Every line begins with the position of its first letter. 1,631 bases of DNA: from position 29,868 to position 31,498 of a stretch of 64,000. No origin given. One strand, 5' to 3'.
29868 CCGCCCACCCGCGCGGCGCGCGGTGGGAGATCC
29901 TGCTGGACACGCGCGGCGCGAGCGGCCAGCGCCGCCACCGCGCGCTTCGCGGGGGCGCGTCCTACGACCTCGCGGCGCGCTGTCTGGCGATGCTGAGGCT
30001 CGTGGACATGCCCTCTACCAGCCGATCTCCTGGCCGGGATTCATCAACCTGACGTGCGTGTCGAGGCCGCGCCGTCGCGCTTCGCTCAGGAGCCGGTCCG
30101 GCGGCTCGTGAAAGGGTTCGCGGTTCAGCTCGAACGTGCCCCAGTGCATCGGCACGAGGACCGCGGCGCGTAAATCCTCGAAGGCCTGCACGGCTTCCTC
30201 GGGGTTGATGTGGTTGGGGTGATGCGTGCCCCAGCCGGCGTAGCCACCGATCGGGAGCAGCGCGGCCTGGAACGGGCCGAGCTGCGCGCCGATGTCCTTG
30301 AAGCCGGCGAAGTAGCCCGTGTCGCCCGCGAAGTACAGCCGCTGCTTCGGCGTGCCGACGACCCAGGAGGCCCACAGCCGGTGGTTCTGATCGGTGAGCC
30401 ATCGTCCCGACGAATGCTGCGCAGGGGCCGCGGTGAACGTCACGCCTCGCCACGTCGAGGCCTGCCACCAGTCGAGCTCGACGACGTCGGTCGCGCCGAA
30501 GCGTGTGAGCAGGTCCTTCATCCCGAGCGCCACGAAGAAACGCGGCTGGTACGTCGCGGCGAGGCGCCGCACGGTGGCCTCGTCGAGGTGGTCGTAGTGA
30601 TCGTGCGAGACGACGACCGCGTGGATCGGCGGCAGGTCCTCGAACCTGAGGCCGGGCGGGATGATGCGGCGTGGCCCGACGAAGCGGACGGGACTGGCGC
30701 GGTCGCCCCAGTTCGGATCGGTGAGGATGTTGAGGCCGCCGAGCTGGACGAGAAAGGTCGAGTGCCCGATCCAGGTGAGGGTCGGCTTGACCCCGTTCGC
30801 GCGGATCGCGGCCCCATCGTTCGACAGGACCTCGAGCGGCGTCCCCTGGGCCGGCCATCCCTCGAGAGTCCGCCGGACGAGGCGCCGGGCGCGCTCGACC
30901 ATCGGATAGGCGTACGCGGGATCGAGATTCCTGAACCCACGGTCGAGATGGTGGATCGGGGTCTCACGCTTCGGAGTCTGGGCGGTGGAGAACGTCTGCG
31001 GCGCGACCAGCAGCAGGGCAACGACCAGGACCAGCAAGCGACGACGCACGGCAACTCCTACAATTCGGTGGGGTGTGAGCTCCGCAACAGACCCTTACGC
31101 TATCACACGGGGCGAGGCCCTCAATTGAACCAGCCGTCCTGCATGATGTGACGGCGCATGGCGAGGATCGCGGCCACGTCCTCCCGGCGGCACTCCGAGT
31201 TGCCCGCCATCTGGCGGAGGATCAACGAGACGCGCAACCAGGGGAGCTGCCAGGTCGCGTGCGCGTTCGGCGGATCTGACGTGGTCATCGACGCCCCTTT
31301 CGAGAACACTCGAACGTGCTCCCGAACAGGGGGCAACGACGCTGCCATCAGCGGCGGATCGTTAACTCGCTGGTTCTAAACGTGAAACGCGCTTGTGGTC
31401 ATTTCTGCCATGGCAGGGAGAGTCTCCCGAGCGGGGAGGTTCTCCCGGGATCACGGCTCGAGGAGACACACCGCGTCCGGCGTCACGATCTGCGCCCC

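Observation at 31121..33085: Family-1 encapsulin nanocompartment operon: EncFtn cargo (with targeting peptide) coupled by ATGA overlap to the shell gene; divergent Rieske ferredoxin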

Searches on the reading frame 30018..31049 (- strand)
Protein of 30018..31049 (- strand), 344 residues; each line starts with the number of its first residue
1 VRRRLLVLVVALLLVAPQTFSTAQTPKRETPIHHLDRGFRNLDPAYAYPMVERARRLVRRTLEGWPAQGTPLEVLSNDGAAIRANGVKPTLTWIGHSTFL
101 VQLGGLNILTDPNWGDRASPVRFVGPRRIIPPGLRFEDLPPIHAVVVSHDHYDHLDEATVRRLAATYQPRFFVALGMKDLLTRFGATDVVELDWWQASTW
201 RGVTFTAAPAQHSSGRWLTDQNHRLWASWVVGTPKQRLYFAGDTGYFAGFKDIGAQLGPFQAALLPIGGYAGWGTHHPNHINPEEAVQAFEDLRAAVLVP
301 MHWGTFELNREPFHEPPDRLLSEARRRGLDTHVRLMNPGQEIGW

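Call 4: search_protein_families(library=pfam, max_evalue=0.01, proteins=[window:30018-31049:-])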
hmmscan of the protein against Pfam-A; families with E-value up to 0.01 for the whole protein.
seq(344 aa): 3 families
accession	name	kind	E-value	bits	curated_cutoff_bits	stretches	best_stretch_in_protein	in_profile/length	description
PF12706.13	Lactamase_B_2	-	1.8e-42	145.7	27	1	107-303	2-200/200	Beta-lactamase superfamily domain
PF13483.12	Lactamase_B_3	-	3.9e-19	69.6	24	1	90-302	1-160/160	Beta-lactamase superfamily domain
PF00753.33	Lactamase_B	-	2.4e-08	34.6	22.7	1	92-154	2-56/196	Metallo-beta-lactamase superfamily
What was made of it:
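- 30015..31049 (-): Downstream neighbour: a secreted metallo-beta-lactamase-fold hydrolase, 344 aa. Syntenic, with no demonstrated link to the encapsulin. PF12706 E=1.8e-42 (call 4).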

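Call 62: search_protein_families(library=ncbifam, max_evalue=0.001, proteins=[window:30018-31049:-])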
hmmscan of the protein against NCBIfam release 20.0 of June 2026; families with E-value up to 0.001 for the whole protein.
seq(344 aa): 2 families
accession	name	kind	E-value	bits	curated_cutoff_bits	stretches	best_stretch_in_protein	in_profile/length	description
NF001911.0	PRK00685.1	equivalog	4.9e-21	75.3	144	1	91-340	3-224/228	metal-dependent hydrolase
NF008688.0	PRK11709.1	equivalog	0.00091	18.2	306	0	200-304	184-284/355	L-ascorbate 6-phosphate lactonase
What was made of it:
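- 30015..31049 (-): It scores only below cutoff against a generic 'metal-dependent hydrolase' NCBIfam model (call 62).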

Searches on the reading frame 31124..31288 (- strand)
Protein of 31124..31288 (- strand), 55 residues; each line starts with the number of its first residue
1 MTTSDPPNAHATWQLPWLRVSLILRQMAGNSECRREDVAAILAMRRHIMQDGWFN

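Call 30: find_homologous_proteins(query=window:31124-31288:-, max_evalue=0.01)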
Query seq(55 aa) (55 aa): 27 proteins with E <= 0.01 among 27 candidates.
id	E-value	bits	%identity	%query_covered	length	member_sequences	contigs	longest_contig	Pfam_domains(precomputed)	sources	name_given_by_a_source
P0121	2.0e-30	120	98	100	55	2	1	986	-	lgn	-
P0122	2.1e-26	107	91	100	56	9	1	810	-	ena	-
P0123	2.8e-24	101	87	96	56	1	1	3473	-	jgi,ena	jgi:hypothetical protein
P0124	8.4e-23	96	82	100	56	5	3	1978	-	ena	-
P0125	4.6e-22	94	86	100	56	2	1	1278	-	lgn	-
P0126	5.7e-22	94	80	100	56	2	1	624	-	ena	-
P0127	2.8e-21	91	84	100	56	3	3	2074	-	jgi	jgi:hypothetical protein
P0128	2.5e-19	85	71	100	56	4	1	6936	-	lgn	-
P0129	8.3e-18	81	71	100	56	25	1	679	-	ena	-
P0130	2.2e-17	79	68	100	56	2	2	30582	-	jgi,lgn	jgi:hypothetical protein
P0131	1.2e-16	77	68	100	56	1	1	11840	-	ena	-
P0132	1.3e-16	77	71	100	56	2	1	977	-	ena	-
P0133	1.4e-16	77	65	100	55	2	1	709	-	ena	-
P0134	1.8e-16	76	66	100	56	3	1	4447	-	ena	-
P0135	4.5e-16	75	66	100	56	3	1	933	-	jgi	-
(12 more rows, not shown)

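Call 32: find_encoding_contigs(protein=P0130, flank=8000, max_places=3)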
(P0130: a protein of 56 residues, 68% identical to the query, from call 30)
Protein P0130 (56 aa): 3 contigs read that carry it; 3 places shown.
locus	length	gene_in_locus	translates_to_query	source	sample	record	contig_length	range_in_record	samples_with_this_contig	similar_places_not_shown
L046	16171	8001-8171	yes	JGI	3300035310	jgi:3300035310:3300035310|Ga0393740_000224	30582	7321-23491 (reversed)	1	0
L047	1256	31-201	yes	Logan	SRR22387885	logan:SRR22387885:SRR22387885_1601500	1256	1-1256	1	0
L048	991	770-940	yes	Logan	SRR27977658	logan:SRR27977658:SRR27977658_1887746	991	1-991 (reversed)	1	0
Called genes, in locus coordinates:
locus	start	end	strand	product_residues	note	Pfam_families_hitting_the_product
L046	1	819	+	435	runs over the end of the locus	PF00919:UPF0004, PF04055:Radical_SAM, PF01938:TRAM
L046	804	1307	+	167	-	PF02577:BFN_dom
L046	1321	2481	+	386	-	PF20706:GT4-conflict, PF13439:Glyco_transf_4, PF13579:Glyco_trans_4_4, PF00534:Glycos_transf_1, PF13692:Glyco_trans_1_4, PF13524:Glyco_trans_1_2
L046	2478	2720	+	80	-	-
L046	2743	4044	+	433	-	PF00501:AMP-binding, PF14535:AMP-binding_C_2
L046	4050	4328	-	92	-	-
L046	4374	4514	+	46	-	-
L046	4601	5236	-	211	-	PF13174:TPR_6 (faint), PF13428:TPR_14 (faint), PF14559:TPR_19 (faint), PF07719:TPR_2 (faint), PF13181:TPR_8 (faint), PF00515:TPR_1 (faint)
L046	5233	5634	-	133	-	PF04519:Bactofilin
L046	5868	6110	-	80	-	-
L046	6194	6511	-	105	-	PF00355:Rieske, PF13806:Rieske_2, PF22543:Rieske_4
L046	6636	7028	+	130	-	PF22277:EncFtn-like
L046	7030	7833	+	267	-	PF04454:Linocin_M18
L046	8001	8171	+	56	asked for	-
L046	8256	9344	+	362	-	PF00753:Lactamase_B (faint), PF13483:Lactamase_B_3, PF12706:Lactamase_B_2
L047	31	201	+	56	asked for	-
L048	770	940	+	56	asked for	-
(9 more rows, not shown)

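Call 33: find_encoding_contigs(protein=P0131, flank=8000, max_places=2)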
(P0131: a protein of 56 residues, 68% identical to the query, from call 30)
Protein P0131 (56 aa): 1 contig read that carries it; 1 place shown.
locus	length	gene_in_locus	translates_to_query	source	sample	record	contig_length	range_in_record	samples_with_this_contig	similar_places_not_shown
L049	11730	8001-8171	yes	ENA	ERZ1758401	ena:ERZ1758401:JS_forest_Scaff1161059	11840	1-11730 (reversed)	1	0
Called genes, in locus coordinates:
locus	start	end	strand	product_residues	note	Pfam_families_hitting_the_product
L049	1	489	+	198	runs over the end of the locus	?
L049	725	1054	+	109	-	-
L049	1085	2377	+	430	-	PF00501:AMP-binding, PF14535:AMP-binding_C_2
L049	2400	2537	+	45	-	PF00578:AhpC-TSA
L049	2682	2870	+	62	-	PF00578:AhpC-TSA (weak)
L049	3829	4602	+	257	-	PF08242:Methyltransf_12 (weak), PF13489:Methyltransf_23, PF13649:Methyltransf_25, PF08241:Methyltransf_11, PF13847:Methyltransf_31 (weak)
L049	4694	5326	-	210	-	PF13428:TPR_14 (faint), PF13432:TPR_16 (faint), PF14559:TPR_19 (faint), PF13174:TPR_6 (weak)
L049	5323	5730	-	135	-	PF04519:Bactofilin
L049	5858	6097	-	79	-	-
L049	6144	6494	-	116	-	PF00355:Rieske, PF13806:Rieske_2, PF22543:Rieske_4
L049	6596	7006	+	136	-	-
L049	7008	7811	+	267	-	PF04454:Linocin_M18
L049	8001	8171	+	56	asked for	-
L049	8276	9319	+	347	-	PF13483:Lactamase_B_3, PF12706:Lactamase_B_2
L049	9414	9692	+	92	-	PF00076:RRM_1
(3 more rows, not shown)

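Call 53: predict_structure(alignment_id=A4)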
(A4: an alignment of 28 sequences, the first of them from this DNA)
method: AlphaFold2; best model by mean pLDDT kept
length: 55 residues; sequences in the alignment: 28
mean_pLDDT: 68.1   pTM: 0.38
mean pLDDT of the five models: 68.1, 67.2, 65.9, 64.6, 64.0
residues with pLDDT >= 90: 0; 70-90: 30; 50-70: 21; < 50: 4
segments of 3 or more residues with pLDDT < 50: 1-3
pLDDT, mean of each block of 10 residues (from residue 1): 52 70 76 71 75 61
secondary structure, 60 per line:
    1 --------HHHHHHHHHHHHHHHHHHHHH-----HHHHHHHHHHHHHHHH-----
elements in order: H9-29 H35-50
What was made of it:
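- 31121..31288 (-): Conserved 55-aa small protein (motif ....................-COOH) between the shell and MBL genes. Neighbour of unknown function, not shown to belong to the encapsulin system. AF2 predicts a helical hairpin at pLDDT 68 (call 53).
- Tried and rejected: AF2 of the 55-aa protein gave only a moderate-confidence helical hairpin (call 53).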

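Call 58: find_encoding_contigs(protein=P0121, flank=2000, max_places=3)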
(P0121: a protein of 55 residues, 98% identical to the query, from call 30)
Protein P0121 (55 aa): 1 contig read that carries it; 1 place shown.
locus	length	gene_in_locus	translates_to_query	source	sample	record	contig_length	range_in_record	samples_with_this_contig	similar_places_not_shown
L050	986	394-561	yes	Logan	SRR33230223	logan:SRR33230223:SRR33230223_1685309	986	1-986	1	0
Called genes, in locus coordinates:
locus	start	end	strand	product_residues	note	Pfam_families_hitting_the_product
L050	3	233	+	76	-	?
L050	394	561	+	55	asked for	-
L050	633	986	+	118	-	?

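Call 78: search_protein_representatives(alignment_id=A4)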
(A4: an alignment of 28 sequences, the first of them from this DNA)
Query: 28 sequences, 56 profile positions. Proteins with E-value up to 0.001 (for the whole library): 25; up to 1e-10: 5; up to 1e-30: 0. The best 25 are listed.
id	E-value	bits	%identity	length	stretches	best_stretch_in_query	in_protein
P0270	1.1e-27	111.4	-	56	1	1-56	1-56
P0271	1.3e-18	82.3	-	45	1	13-56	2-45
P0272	2.6e-18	81.4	-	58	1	1-56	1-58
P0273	9.2e-17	76.4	-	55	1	1-56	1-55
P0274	1.6e-11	59.6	-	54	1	5-56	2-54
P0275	1.7e-10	56.4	-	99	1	24-56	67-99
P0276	2.4e-10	55.9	-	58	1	12-56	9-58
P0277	2.7e-08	49.3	-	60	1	10-56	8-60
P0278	3.3e-08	49.0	-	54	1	7-56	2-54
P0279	5.2e-07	45.2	-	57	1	12-56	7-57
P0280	2.1e-06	43.2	-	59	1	9-56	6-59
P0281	2.1e-06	43.2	-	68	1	8-56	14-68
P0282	6.3e-06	41.7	-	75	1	11-56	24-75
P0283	6.9e-06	41.6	-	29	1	28-56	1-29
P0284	8.4e-06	41.3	-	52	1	9-56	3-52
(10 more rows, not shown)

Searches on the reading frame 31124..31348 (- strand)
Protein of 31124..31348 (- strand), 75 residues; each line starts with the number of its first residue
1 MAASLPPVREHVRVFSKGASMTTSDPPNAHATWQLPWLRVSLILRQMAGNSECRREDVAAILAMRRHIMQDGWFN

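Call 4: search_protein_families(library=pfam, max_evalue=0.01, proteins=[window:31124-31348:-])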
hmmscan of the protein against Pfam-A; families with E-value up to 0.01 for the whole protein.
seq(75 aa): 0 families

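Call 5: search_protein_families(library=ncbifam, max_evalue=0.01, proteins=[window:31124-31348:-])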
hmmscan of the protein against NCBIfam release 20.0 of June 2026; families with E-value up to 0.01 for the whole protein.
seq(75 aa): 0 families
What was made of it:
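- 31121..31288 (-): No Pfam or NCBIfam match (calls 4,5).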
